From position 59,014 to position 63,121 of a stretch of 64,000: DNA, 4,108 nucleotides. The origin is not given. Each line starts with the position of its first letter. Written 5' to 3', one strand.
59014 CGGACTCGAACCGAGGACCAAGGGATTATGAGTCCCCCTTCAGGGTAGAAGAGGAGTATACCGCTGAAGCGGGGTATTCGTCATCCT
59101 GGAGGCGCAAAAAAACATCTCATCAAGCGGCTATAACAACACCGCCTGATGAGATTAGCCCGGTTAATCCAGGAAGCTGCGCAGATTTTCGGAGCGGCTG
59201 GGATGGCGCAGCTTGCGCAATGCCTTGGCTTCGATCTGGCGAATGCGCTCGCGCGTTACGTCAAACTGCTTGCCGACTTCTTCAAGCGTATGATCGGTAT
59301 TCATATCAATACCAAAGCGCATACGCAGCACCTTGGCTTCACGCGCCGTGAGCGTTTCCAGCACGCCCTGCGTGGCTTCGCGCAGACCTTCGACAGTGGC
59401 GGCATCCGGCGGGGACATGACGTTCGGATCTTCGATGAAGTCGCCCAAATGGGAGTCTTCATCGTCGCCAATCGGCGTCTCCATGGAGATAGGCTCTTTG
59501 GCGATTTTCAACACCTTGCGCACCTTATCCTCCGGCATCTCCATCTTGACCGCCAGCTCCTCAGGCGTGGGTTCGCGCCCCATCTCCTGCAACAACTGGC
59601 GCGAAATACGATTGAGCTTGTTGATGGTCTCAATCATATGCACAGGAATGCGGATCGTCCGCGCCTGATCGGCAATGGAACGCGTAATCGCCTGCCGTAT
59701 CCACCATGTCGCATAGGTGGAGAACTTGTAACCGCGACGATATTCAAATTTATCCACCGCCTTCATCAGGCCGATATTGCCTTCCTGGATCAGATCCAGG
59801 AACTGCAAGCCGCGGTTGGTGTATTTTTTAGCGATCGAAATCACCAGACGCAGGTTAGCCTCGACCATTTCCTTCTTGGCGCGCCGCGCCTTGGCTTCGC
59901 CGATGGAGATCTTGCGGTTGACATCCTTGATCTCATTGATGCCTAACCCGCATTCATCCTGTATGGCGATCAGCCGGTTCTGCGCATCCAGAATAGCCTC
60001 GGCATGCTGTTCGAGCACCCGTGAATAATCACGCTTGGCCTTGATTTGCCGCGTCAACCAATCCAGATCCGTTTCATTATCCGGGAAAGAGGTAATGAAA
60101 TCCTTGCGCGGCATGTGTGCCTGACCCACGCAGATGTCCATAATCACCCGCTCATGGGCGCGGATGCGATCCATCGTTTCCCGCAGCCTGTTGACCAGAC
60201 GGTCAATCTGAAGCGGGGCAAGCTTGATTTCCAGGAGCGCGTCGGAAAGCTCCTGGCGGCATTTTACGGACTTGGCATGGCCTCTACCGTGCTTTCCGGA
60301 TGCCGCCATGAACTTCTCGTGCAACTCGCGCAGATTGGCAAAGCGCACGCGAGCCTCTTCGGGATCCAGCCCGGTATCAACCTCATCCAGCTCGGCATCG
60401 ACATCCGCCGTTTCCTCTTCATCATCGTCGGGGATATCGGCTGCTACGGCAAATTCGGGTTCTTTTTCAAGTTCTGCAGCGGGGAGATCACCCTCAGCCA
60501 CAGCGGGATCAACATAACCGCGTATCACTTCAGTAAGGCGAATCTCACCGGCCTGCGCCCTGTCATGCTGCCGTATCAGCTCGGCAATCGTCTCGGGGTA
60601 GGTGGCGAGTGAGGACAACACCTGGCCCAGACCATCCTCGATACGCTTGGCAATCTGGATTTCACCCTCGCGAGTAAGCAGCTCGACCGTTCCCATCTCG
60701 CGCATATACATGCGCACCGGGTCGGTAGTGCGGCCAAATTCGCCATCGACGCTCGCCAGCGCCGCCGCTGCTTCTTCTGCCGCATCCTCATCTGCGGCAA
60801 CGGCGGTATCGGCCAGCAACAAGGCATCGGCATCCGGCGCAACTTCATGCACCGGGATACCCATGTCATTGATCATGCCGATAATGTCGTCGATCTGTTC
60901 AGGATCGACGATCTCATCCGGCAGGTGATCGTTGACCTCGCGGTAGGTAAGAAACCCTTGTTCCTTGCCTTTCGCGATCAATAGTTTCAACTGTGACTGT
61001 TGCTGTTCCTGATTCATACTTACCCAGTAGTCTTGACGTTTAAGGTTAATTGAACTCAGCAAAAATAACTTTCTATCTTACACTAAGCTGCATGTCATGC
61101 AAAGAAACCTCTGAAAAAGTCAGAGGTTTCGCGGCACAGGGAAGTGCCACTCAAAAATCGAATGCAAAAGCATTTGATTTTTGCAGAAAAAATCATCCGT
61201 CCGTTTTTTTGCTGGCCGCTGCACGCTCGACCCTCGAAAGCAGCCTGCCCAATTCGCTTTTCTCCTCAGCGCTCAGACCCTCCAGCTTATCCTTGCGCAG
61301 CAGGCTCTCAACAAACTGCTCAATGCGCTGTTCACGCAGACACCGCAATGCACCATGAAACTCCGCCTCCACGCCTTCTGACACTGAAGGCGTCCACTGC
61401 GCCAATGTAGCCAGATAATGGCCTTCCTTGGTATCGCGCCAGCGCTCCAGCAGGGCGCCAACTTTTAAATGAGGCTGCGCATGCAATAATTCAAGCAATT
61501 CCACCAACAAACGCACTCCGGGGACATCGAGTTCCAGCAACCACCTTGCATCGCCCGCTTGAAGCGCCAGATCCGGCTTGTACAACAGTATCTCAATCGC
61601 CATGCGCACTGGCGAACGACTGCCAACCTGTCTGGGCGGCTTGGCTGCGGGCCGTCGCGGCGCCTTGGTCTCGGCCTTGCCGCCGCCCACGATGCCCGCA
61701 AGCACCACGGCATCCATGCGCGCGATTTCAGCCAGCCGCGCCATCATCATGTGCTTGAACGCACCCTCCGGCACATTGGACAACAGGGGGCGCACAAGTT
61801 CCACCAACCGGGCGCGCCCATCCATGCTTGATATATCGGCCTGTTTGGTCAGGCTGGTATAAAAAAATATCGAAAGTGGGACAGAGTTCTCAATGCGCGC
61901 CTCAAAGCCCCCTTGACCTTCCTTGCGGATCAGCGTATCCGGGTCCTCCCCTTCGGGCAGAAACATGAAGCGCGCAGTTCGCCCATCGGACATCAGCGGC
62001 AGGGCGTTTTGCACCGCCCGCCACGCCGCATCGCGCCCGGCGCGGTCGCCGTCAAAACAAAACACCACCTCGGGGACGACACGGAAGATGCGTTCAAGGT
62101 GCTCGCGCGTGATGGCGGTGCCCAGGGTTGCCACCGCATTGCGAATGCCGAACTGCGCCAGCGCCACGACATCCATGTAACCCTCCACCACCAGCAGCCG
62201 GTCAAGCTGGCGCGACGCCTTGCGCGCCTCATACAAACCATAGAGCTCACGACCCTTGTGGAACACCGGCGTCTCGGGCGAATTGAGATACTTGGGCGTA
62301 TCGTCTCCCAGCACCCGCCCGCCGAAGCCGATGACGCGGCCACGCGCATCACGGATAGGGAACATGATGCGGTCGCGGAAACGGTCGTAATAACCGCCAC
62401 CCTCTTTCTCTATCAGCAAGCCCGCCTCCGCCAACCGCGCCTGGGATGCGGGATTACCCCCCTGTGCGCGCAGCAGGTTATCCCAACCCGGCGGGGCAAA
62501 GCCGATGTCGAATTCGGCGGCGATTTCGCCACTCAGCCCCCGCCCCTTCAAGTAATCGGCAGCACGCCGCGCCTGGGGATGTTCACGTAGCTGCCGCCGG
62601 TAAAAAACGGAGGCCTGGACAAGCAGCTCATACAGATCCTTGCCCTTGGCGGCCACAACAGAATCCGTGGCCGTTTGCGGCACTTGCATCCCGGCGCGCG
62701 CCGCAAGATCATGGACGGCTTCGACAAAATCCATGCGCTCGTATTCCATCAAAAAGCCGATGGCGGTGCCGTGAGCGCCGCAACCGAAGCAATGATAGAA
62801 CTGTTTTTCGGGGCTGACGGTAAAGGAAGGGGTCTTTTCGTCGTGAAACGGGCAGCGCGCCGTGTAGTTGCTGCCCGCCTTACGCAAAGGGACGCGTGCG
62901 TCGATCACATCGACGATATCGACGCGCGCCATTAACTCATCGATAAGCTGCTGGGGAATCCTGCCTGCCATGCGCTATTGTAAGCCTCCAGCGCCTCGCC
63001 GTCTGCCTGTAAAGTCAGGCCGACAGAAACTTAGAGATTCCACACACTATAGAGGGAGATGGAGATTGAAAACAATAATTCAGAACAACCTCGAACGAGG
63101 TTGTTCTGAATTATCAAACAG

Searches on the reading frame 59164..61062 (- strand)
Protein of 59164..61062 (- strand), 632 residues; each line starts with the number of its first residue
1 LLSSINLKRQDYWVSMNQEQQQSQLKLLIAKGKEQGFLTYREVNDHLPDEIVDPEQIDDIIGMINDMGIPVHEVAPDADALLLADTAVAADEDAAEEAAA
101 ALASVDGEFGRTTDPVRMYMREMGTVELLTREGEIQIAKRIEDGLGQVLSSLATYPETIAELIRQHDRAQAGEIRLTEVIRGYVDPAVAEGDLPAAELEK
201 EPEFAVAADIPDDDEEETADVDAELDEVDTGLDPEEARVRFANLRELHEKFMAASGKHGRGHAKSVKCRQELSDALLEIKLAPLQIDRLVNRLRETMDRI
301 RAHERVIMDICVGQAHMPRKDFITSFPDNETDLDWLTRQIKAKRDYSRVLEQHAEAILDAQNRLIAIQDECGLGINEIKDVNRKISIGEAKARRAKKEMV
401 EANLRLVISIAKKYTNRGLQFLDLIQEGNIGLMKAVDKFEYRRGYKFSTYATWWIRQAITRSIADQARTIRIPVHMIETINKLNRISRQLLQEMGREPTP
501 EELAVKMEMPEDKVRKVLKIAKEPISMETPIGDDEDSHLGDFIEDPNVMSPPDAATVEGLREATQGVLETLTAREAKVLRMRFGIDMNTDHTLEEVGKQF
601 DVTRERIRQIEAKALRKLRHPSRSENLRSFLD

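Call 36: search_protein_families(library=ncbifam, proteins=[window:59164-61062:-], max_evalue=1e-10)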
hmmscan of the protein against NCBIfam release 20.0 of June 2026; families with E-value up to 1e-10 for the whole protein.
window:59164-61062:- (632 aa): 40 families (the best 25 are shown)
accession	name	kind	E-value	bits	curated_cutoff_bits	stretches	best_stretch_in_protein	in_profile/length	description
NF004208.0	PRK05658.1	equivalog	1.7e-267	889.5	555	1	10-632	12-630/631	RNA polymerase sigma factor RpoD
NF006666.0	PRK09210.1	equivalog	3.5e-154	513.6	572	2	379-632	120-370/370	RNA polymerase sigma factor RpoD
NF041931.2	MzaA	equivalog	1.6e-135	453.7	800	1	15-632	229-715/726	MZA anti-phage system associated sigma-70 family RNA polymerase sigma factor MzaA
NF004562.0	PRK05901.1-4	equivalog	4.7e-135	451.3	779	2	291-632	214-554/571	RNA polymerase sigma factor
NF004561.0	PRK05901.1-3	equivalog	4.3e-131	438.6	582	1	381-632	286-537/537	RNA polymerase sigma factor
TIGR02393.1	RpoD_Cterm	equivalog_domain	6.7e-122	405.6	354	1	395-631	1-237/238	RNA polymerase sigma factor RpoD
NF004560.0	PRK05901.1-1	equivalog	9e-120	401.2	711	1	352-632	239-516/516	RNA polymerase sigma factor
NF005643.0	PRK07406.1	equivalog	1.6e-114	383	500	1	385-631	151-396/397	RNA polymerase sigma factor RpoD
NF005920.0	PRK07921.1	subfamily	5.4e-105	351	464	1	385-630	81-326/328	RNA polymerase sigma factor SigB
TIGR02997.1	Sig70-cyanoRpoD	subfamily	1.5e-102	342.9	384.5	1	377-619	61-298/298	RNA polymerase sigma factor, RpoD/SigA family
NF004565.0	PRK05901.2-3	equivalog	1.2e-96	324.6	484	1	375-631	234-499/501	RNA polymerase sigma factor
NF005785.0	PRK07598.1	equivalog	5.5e-96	321.9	554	1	389-631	170-411/415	RNA polymerase sigma factor SigC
NF004564.0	PRK05901.2-2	equivalog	7.3e-91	305.3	617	1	392-631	246-493/500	RNA polymerase sigma factor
NF004566.0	PRK05901.2-4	equivalog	1.7e-89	301.1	531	1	391-631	189-443/448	RNA polymerase sigma factor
TIGR02394.1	rpoS_proteo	equivalog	6.1e-89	298.3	378.7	1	360-627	15-279/285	RNA polymerase sigma factor RpoS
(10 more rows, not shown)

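Call 42: find_encoding_contigs(protein=window:59164-61062:-, flank=2000, max_places=5)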
Protein window:59164-61062:- (632 aa): no gene with exactly this product is on record in the collection.
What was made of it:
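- Tried and rejected: RpoD of the window is not on record (call 42).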

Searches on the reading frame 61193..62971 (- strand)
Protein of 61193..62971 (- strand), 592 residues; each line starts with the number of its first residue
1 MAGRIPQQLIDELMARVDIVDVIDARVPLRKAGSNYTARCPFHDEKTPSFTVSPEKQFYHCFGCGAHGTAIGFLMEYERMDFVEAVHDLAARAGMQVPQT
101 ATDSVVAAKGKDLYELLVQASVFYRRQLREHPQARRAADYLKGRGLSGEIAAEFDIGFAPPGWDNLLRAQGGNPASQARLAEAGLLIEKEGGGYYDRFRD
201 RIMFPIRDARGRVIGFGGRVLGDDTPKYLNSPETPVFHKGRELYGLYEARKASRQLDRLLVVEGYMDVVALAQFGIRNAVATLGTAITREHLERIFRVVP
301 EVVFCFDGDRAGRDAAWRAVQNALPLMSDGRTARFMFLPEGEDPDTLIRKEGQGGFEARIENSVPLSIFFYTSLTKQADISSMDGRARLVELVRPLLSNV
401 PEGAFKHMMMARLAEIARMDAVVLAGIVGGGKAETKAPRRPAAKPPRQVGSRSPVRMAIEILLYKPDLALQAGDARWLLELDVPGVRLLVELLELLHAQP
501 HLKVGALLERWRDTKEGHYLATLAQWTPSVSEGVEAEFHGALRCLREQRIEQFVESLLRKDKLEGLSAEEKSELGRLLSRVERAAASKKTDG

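Call 36: search_protein_families(library=ncbifam, proteins=[window:61193-62971:-], max_evalue=1e-10)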
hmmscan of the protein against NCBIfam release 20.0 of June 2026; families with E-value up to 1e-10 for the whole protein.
window:61193-62971:- (592 aa): 1 family
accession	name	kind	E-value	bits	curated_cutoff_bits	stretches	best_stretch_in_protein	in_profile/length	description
TIGR01391.1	dnaG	equivalog_domain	5.4e-145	483.4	283.6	1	4-415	1-412/414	DNA primase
